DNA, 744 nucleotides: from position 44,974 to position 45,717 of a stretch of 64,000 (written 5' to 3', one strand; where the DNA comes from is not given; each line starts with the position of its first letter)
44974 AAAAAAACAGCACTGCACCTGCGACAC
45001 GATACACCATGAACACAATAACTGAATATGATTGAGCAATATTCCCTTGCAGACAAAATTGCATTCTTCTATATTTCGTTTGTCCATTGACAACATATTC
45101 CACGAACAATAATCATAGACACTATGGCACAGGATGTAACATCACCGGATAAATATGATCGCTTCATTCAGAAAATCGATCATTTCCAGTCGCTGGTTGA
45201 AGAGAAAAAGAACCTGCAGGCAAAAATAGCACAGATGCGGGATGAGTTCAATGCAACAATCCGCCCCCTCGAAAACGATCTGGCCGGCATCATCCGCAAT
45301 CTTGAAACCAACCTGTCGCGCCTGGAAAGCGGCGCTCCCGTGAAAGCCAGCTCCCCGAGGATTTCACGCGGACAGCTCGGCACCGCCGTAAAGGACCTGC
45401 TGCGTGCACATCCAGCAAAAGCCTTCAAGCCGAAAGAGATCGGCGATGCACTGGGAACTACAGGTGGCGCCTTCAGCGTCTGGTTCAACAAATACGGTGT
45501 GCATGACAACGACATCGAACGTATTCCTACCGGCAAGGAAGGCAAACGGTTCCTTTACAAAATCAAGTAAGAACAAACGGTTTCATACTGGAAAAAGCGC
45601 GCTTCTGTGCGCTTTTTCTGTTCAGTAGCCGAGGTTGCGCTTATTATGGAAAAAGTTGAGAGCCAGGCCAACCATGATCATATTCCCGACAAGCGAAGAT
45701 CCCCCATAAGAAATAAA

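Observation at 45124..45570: Candidate new xenogeneic silencer or nucleoid protein (Rok-like architecture)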

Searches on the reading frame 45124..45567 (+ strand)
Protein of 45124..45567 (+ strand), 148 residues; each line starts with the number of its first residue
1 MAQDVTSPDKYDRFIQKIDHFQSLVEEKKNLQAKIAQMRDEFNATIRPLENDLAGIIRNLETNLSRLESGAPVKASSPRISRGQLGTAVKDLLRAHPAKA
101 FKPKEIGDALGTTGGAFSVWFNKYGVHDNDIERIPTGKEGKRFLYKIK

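Call 4: search_protein_families(library=pfam, proteins=[window:45124-45567:+], max_evalue=10)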
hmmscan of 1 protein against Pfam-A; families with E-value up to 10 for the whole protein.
window:45124-45567:+ (148 aa): 6 families
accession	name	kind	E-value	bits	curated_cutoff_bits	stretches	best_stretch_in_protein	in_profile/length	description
PF04011.17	LemA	-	0.033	14.5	26.2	1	19-70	81-132/149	LemA family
PF00038.26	Filament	-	0.054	13.6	40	1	12-69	11-68/313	Intermediate filament protein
PF06160.17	EzrA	-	0.056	12.2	39.6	1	20-76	137-193/557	Septation ring formation regulator, EzrA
PF14643.11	DUF4455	-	0.068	12.2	30.4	1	19-64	358-403/469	Domain of unknown function (DUF4455)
PF11934.14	DUF3452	-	0.084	13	26.3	1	11-45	22-56/135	Domain of unknown function (DUF3452)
PF25007.1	DYH2-5-8_CC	-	0.18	11.9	27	1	7-43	32-68/120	Dynein axonemal heavy chain 2/5/8 coiled-coil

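Call 5: search_protein_families(library=ncbifam, proteins=[window:45124-45567:+], max_evalue=10)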
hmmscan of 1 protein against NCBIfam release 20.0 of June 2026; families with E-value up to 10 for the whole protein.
window:45124-45567:+ (148 aa): 4 families
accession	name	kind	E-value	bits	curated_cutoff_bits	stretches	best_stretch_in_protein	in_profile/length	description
NF008449.1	PRK11300.1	equivalog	0.012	14.8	362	1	26-80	187-240/255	high-affinity branched-chain amino acid ABC transporter ATP-binding protein LivG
TIGR03545.1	TIGR03545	subfamily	0.013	14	173.35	1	10-70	210-270/556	TIGR03545 family protein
NF047377.1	heat_HspR_dupli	exception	0.045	13.2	300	1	11-66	54-109/214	heat shock protein transcriptional repressor HspR, fused homodimer type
NF037954.1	het_cyst_PatD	equivalog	0.1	13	50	1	8-62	6-68/116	heterocyst frequency control protein PatD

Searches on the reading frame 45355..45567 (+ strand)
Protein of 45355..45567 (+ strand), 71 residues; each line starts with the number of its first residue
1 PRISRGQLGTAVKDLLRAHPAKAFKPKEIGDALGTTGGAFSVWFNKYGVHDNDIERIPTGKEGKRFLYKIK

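Call 62: predict_structure(alignment_id=A2)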
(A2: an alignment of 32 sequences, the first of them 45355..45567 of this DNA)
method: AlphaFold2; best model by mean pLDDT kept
length: 71 residues; sequences in the alignment: 32
mean_pLDDT: 88.5   pTM: 0.76
mean pLDDT of the five models: 88.5, 87.8, 86.7, 86.5, 85.6
residues with pLDDT >= 90: 46; 70-90: 21; 50-70: 4; < 50: 0
segments of 3 or more residues with pLDDT < 50: none
pLDDT, mean of each block of 10 residues (from residue 1): 75 95 95 91 89 90 84 93
secondary structure, 60 per line:
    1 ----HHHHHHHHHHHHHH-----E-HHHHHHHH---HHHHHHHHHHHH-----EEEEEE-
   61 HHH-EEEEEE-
elements in order: H5-18 H26-33 H37-48 E54-59 E65-70

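Call 67: fold_search(model_id=the predicted structure, library=pdb)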
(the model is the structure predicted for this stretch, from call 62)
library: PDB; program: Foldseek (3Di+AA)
matches with E <= 10: 1402; with E <= 0.001: 0
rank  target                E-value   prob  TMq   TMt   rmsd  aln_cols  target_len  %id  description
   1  3vod_B                4.2e-03  1.00  0.63  0.37   4.2        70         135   21  Crystal Structure of mutant MarR C80S from E.coli (released 2013-03-06)
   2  3voe_B                5.1e-03  1.00  0.63  0.37   4.2        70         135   21  Crystal Structure of wild type MarR (apo form) from E.coli (released 2013-03-06)
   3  4ld5_A                6.2e-03  1.00  0.54  0.32   4.2        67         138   18  Crystal structure of MepR Q18P mutant from multidrug resistant S. aureus clinical isolate (released 2013-09-11)
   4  3vb2_A                6.6e-03  1.00  0.62  0.36   2.9        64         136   19  Crystal Structure of the Reduced Form of MarR from E.coli (released 2013-01-30)
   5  3vod_A                7.6e-03  1.00  0.64  0.37   4.2        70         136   21  Crystal Structure of mutant MarR C80S from E.coli (released 2013-03-06)
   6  5yhx_A                7.6e-03  1.00  0.59  0.34   3.0        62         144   11  Structure of Lactococcus lactis ZitR, wild type (released 2017-12-06)
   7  5h3r_A                8.1e-03  1.00  0.64  0.36   4.4        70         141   21  Crystal Structure of mutant MarR C80S from E.coli complexed with operator DNA (released 2017-08-02)
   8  4yif_C                8.1e-03  1.00  0.60  0.35   4.9        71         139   15  Crystal structure of Rv0880 (released 2015-06-10)
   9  4fht_A                8.6e-03  1.00  0.62  0.35   2.7        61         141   18  Crystal Structure of the PcaV transcriptional regulator from Streptomyces coelicolor in complex with its natural ligan (released 2013-04-24)
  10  3r0a_A                9.2e-03  1.00  0.65  0.41   3.0        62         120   14  Possible transcriptional regulator from Methanosarcina mazei Go1 (gi 21227196) (released 2011-03-23)
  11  4gxo_B                9.8e-03  1.00  0.71  0.40   2.0        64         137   14  Crystal structure of Staphylococcus aureus protein SarZ mutant C13E (released 2012-09-26)
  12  4g9y                  9.8e-03  1.00  0.66  0.38   2.7        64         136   17  Crystal Structure of the PcaV transcriptional regulator from Streptomyces coelicolor (released 2013-06-05)
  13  4l9t_A                9.8e-03  1.00  0.65  0.37   2.8        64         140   20  Crystal structure of MepR F27L mutant from multidrug resistant S. aureus clinical isolate (released 2013-09-11)
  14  3voe_A                1.0e-02  1.00  0.65  0.37   3.5        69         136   22  Crystal Structure of wild type MarR (apo form) from E.coli (released 2013-03-06)
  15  5ffx_A                1.0e-02  1.00  0.65  0.37   3.6        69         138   20  S. aureus MepR G34K Mutant (released 2016-12-21)
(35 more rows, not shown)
